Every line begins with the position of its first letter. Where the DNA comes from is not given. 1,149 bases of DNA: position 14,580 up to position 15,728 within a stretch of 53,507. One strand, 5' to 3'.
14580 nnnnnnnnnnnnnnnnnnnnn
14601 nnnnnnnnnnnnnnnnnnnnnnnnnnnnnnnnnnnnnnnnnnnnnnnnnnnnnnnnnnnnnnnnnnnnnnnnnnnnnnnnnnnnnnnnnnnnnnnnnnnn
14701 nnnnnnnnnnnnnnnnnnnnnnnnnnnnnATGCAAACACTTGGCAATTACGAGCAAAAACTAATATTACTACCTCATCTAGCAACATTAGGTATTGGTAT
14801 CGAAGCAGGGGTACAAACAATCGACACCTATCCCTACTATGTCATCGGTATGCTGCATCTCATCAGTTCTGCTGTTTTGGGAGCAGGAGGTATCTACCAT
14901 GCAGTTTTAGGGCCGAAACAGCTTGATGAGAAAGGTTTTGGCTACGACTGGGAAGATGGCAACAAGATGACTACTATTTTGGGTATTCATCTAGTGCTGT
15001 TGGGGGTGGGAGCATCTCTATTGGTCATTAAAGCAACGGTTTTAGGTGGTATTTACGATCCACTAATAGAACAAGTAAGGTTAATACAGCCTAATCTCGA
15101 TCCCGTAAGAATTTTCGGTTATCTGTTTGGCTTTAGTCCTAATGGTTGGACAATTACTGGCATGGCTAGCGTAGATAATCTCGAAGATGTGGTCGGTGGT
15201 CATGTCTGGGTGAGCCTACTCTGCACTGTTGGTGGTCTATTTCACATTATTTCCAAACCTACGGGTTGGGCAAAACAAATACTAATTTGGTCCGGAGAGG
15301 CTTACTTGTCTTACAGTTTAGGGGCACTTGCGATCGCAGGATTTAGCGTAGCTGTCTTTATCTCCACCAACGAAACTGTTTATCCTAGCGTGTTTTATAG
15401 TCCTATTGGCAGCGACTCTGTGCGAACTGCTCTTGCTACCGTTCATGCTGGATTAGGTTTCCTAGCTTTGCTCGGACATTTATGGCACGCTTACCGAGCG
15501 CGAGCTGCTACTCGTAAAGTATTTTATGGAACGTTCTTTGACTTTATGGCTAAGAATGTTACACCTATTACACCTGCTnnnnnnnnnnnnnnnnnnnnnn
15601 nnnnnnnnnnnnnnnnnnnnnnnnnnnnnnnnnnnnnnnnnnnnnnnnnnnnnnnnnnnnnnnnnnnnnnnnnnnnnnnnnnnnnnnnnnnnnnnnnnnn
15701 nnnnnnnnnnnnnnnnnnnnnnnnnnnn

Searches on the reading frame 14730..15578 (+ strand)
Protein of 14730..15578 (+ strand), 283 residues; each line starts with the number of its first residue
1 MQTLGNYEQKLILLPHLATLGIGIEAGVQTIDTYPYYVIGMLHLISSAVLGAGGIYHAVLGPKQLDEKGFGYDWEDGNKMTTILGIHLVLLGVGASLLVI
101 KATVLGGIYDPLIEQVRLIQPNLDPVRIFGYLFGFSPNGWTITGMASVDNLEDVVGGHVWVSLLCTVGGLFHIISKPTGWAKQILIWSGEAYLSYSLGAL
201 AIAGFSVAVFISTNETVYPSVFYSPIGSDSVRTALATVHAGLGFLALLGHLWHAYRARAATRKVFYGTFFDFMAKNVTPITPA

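Call 24: search_protein_families(library=pfam, proteins=[window:14730-15578:+])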
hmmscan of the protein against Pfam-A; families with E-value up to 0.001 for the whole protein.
window:14730-15578:+ (283 aa): 1 family
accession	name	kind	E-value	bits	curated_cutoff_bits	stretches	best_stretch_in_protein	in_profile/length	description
PF00421.24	PSII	-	1.4e-43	149.8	25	1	7-226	56-271/500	Photosystem II protein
